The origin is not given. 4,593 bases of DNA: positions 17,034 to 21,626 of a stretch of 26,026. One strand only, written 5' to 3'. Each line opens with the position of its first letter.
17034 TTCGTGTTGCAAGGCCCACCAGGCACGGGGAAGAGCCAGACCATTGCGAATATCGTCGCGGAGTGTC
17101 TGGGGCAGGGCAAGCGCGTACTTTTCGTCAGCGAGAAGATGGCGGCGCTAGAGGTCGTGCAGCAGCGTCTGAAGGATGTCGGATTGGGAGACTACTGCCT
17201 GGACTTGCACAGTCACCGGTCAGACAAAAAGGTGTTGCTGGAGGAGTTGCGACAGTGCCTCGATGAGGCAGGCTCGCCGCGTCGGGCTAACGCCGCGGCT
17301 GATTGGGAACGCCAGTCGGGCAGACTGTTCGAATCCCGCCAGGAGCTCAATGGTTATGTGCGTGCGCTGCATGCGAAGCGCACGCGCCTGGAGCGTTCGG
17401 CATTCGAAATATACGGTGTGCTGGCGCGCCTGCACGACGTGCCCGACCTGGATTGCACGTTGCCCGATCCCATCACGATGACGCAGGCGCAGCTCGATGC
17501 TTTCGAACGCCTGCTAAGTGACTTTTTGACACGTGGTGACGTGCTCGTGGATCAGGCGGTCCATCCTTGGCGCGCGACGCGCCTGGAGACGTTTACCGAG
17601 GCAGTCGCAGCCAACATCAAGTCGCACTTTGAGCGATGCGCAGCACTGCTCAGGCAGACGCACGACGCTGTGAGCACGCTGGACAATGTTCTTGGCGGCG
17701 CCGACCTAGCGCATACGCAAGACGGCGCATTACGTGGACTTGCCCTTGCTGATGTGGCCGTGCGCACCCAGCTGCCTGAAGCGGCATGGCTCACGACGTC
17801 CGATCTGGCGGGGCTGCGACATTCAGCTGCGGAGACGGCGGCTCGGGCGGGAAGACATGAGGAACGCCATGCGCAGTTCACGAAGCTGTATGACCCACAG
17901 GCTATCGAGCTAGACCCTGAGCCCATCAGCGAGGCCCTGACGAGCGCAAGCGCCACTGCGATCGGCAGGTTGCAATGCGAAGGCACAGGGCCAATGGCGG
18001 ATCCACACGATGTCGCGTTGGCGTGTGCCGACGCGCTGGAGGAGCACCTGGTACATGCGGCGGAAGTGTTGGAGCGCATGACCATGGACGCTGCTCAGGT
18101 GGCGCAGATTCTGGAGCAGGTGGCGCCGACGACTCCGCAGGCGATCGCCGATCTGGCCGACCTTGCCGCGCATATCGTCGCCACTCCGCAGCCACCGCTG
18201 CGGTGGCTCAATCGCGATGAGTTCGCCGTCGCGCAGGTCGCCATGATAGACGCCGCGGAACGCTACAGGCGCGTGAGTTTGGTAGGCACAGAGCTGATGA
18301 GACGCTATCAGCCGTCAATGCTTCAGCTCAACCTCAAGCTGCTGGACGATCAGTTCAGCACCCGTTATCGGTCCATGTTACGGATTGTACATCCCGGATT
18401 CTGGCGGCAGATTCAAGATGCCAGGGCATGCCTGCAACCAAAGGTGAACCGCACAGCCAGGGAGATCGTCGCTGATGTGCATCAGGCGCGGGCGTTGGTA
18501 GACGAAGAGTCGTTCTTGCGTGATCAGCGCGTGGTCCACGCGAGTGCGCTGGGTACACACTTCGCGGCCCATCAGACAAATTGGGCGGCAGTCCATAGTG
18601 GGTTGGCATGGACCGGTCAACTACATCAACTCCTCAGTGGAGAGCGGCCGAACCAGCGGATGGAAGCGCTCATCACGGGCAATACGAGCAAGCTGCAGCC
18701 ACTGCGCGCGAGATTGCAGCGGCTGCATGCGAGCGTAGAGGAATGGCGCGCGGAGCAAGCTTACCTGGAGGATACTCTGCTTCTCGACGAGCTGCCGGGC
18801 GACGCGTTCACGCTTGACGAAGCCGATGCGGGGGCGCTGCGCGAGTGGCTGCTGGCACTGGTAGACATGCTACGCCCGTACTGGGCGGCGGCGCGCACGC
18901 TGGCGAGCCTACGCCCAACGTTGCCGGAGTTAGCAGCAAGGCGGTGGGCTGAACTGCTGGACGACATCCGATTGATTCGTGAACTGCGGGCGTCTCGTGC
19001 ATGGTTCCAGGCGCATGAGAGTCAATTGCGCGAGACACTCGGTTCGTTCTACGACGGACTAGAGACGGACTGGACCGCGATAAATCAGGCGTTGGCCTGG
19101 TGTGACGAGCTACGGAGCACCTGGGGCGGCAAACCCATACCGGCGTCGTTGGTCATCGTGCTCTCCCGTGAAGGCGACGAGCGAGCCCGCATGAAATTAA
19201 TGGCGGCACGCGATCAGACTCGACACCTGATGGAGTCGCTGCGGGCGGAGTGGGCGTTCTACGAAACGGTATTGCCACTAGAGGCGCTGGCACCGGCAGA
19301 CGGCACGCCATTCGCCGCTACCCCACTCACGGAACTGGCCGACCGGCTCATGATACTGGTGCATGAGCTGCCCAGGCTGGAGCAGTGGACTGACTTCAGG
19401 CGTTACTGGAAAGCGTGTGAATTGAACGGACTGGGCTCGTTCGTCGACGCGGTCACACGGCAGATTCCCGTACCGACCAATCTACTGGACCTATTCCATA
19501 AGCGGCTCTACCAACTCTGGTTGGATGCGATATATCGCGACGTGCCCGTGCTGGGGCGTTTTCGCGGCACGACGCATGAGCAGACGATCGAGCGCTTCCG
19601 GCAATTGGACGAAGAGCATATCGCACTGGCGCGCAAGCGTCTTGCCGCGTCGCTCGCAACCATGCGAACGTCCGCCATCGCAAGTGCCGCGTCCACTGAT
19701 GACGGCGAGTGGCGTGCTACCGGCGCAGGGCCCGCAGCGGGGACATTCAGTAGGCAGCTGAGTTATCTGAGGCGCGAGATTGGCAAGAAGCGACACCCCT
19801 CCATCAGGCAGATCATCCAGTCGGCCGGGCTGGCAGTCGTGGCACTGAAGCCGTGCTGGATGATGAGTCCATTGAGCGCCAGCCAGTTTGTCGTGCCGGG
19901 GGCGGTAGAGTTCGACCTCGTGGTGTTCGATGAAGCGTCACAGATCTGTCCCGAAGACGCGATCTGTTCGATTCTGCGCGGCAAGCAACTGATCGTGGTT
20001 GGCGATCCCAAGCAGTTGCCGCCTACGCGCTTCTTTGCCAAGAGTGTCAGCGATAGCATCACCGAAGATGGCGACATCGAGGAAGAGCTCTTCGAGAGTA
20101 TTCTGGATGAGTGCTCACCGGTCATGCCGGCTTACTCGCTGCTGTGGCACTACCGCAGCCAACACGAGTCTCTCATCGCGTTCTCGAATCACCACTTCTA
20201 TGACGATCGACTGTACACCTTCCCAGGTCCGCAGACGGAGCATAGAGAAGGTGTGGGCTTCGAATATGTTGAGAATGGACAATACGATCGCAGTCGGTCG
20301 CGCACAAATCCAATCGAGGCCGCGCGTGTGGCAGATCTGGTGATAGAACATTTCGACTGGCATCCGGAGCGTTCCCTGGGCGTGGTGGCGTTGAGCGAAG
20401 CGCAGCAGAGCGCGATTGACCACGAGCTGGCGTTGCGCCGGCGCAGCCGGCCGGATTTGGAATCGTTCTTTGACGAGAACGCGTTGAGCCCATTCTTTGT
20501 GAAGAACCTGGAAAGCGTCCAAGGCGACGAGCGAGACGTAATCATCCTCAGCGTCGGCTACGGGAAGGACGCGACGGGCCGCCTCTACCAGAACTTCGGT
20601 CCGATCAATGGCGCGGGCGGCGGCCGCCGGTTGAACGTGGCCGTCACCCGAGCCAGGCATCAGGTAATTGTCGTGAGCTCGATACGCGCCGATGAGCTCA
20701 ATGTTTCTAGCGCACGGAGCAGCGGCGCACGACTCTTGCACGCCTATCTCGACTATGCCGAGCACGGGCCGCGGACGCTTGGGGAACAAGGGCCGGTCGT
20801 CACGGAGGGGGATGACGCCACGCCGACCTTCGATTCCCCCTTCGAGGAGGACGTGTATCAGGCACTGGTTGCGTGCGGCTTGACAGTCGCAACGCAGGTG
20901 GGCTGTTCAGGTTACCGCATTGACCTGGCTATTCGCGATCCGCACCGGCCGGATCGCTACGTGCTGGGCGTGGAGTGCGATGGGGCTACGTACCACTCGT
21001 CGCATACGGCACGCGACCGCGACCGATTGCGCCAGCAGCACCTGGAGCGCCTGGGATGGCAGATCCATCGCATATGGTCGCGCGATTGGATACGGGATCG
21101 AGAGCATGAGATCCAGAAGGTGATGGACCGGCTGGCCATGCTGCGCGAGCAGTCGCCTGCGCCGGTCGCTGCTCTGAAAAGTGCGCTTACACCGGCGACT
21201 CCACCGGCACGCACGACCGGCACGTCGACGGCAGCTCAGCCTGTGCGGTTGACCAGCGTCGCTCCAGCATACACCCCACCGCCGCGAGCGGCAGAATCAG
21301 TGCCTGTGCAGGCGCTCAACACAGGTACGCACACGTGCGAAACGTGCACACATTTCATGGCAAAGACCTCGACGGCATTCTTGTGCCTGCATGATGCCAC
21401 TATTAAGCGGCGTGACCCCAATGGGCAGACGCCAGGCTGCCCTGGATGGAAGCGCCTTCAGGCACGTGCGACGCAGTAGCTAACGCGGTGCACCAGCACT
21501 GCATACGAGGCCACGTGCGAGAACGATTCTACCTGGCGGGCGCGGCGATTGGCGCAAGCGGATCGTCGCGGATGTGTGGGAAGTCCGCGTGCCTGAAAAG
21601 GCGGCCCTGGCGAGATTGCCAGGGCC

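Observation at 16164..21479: Stand-alone 1771-aa DUF4011–SF1 helicase–Vsr/DUF559 nuclease fusion: candidate single-gene antiphage (Hhe-like) system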

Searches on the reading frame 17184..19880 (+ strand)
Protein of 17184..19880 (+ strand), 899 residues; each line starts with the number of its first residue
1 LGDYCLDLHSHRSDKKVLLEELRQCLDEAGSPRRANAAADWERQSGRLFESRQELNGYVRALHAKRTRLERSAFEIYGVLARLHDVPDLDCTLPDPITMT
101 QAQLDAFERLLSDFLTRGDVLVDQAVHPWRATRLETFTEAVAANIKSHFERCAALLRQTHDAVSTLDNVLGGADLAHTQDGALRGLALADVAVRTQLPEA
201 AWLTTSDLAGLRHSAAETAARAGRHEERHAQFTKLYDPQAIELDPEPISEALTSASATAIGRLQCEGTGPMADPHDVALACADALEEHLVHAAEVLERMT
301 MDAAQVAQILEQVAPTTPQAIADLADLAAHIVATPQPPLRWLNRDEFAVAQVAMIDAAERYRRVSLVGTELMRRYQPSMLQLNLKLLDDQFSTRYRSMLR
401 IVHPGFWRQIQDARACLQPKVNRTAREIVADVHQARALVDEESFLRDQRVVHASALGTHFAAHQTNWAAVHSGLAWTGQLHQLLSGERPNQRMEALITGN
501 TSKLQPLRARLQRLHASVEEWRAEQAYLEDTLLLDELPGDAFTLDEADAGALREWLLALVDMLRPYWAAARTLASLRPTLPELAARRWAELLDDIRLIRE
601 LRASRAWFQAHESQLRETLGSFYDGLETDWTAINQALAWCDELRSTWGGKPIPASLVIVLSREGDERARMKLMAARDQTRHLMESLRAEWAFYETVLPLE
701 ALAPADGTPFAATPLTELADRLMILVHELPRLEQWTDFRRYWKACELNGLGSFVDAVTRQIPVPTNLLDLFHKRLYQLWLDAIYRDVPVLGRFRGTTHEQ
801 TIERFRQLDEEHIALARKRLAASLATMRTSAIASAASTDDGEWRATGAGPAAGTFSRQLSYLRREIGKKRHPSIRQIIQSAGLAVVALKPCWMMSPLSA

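Call 27: search_protein_families(library=pfam, proteins=[window:17184-19880:+], max_evalue=10)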
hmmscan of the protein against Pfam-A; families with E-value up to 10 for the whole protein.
window:17184-19880:+ (899 aa): 1 family
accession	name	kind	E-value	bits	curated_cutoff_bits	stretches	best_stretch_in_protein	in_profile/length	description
PF06295.17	ZapG-like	-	0.13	12.8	33.5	1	284-312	46-74/123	Z-ring associated protein G-like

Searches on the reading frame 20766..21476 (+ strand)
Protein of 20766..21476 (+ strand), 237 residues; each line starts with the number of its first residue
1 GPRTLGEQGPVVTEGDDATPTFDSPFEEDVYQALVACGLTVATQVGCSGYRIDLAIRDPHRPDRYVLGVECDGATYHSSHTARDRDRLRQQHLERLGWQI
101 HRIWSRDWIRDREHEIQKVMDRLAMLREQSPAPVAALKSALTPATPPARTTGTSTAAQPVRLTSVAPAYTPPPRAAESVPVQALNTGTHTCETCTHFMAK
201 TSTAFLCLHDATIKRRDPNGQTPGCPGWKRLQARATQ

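Call 55: predict_structure(alignment_id=A2)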
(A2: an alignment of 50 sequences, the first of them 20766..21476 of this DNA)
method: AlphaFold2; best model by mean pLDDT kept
length: 237 residues; sequences in the alignment: 50
mean_pLDDT: 79.7   pTM: 0.59
mean pLDDT of the five models: 79.7, 78.1, 77.6, 77.2, 76.7
residues with pLDDT >= 90: 110; 70-90: 50; 50-70: 62; < 50: 15
segments of 3 or more residues with pLDDT < 50: 1-4, 6-10
pLDDT, mean of each block of 10 residues (from residue 1): 42 67 95 98 87 94 93 82 87 91 96 98 94 65 61 56 59 56 62 94 93 91 87 61
secondary structure, 60 per line:
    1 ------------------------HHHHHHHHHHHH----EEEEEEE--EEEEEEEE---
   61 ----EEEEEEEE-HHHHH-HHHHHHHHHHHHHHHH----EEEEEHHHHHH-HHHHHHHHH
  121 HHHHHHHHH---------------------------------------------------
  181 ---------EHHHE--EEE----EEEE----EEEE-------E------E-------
elements in order: H25-36 E41-47 E50-57 E65-72 H74-78 H80-95 E100-104 H105-110 H112-129 E197-199 E204-207 E212-215

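Call 59: fold_search(model_id=the predicted structure, library=pdb)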
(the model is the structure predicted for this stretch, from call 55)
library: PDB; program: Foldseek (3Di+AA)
matches with E <= 10: 96; with E <= 0.001: 1
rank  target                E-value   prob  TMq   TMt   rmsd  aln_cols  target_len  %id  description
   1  9i05_Xi               7.7e-04  1.00  0.35  0.20   4.0       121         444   21  Cryo-EM structure of the large subunit of the mitochondrial ribosome from Toxoplasma gondii (released 2025-06-11)
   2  3r3p_A                3.4e-03  1.00  0.35  0.80   3.3       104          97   16  Homing Endonuclease I-Bth0305I Catalytic Domain (released 2011-10-05)
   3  9g6k_LJ               3.6e-03  1.00  0.35  0.20   4.4       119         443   23  LSU structure derived from the LSU sample of the mitoribosome from T. gondii. (released 2024-12-11)
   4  3r3p_B                5.6e-03  1.00  0.35  0.80   4.3       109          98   16  Homing Endonuclease I-Bth0305I Catalytic Domain (released 2011-10-05)
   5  3hrl                  6.8e-03  1.00  0.32  0.73   3.3       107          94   17  Crystal structure of a putative endonuclease-like protein (ngo0050) from neisseria gonorrhoeae (released 2009-06-30)
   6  1cw0_A                1.4e-02  1.00  0.35  0.52   4.6       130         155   20  CRYSTAL STRUCTURE ANALYSIS OF VERY SHORT PATCH REPAIR (VSR) ENDONUCLEASE IN COMPLEX WITH A DUPLEX DNA (released 1999-12-12)
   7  9g6k_Li               1.9e-02  1.00  0.33  0.18   4.7       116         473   15  LSU structure derived from the LSU sample of the mitoribosome from T. gondii. (released 2024-12-11)
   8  9i05_Xr               3.9e-02  0.99  0.31  0.18   4.9       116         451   14  Cryo-EM structure of the large subunit of the mitochondrial ribosome from Toxoplasma gondii (released 2025-06-11)
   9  2y8n_B                4.7e-02  1.00  0.16  0.40   2.7        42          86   19  Crystal structure of glycyl radical enzyme (released 2011-09-21)
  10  9g6k_L9               5.0e-02  0.92  0.28  0.16   5.8       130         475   15  LSU structure derived from the LSU sample of the mitoribosome from T. gondii. (released 2024-12-11)
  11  3s1s                  9.5e-02  0.80  0.16  0.05   2.9        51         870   25  Characterization and crystal structure of the type IIG restriction endonuclease BpuSI (released 2011-07-13)
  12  9u49_A                3.2e-01  0.30  0.25  0.16   5.1       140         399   12  crystal structure of Cdn1 in complex with cA4 (released 2026-02-04)
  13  4qbn_A                3.7e-01  0.47  0.24  0.49   4.8       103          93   17  VRR_NUC domain (released 2014-09-10)
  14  1f1z_A                3.9e-01  0.47  0.20  0.19  13.3        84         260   10  TNSA, a catalytic component of the TN7 transposition system (released 2000-06-28)
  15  1t0f_B                3.9e-01  0.28  0.20  0.19  16.0       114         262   13  Crystal Structure of the TnsA/TnsC(504-555) complex (released 2004-11-09)
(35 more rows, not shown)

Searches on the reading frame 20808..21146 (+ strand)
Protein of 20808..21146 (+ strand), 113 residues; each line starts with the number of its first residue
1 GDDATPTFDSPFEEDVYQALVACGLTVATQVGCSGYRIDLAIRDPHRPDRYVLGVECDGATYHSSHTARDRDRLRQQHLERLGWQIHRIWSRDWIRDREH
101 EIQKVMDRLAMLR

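Call 89: search_solved_structures(query=window:20808-21146:+, max_evalue=10, show_alignments=4)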
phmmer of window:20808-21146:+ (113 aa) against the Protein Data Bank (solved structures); distinct sequences matched with E-value up to 10: 5.
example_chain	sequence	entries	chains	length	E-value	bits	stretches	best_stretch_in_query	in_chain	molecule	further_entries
9g6k_LJ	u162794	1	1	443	0.015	18.8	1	10-96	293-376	RAP domain-containing protein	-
9i05_Xi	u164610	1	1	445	0.015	18.8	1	10-96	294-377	RAP domain-containing protein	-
6xyw_Bg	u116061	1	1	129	0.59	13.7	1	34-104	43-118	40S ribosomal protein S15a-5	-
9evs_G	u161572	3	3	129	0.82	13.2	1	34-104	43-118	uS8m | 40S ribosomal protein S15a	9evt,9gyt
8d43_B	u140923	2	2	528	1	12.9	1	48-107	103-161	Glucosidase 2 subunit beta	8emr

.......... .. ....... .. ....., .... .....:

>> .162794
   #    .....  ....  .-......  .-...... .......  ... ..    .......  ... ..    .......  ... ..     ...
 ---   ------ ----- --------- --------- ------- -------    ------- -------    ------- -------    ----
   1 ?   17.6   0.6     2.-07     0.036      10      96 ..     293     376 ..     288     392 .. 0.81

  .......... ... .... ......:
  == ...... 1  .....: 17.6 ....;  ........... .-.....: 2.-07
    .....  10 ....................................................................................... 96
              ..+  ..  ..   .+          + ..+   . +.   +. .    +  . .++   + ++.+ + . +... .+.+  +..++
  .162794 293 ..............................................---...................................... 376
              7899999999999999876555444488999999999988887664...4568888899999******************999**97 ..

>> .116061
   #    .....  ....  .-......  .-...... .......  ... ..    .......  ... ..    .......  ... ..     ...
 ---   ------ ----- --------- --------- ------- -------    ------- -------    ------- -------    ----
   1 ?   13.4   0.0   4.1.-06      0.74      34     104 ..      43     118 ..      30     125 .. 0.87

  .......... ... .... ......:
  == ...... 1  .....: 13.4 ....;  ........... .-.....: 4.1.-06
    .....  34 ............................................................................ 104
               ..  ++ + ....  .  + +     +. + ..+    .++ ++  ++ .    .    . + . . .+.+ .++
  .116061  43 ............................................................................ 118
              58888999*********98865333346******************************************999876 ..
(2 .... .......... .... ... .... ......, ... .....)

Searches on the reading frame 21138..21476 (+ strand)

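Call 27: search_protein_families(library=pfam, proteins=[window:21138-21476:+], max_evalue=10)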
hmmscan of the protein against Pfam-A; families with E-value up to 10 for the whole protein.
window:21138-21476:+ (113 aa): 1 family
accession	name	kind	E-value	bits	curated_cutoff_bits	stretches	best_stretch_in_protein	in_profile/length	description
PF24921.1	RING_XB3-XBAT31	-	0.014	15.9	50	1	64-102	11-49/57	E3 ubiquitin-protein ligase XB3/XBAT31 RING finger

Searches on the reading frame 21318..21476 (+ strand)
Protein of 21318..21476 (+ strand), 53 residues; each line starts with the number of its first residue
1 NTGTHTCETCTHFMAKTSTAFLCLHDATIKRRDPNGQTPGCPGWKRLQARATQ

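Call 71: search_protein_representatives(alignment_id=A4)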
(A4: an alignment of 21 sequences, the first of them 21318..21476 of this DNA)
Query: 21 sequences, 49 profile positions. Proteins with E-value up to 0.001 (for the whole library): 12; up to 1e-10: 11; up to 1e-30: 0. The best 12 are listed.
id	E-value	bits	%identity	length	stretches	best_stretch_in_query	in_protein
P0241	7.6e-17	77.1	-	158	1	2-47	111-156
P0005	8.4e-17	76.9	-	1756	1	2-48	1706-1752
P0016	1.8e-16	75.9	-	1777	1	2-47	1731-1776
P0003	5.5e-16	74.3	-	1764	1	2-48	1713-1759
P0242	2.6e-15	72.2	-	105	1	4-47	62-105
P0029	2.9e-14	68.8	-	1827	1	3-48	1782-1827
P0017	6.6e-14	67.7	-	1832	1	2-48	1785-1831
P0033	8.5e-14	67.3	-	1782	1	2-48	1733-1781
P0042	8.9e-13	64.1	-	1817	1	2-47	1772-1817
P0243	4.0e-12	62.0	-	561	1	2-46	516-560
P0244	1.8e-11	59.9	-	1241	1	6-47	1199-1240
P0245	3.4e-09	52.6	-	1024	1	2-48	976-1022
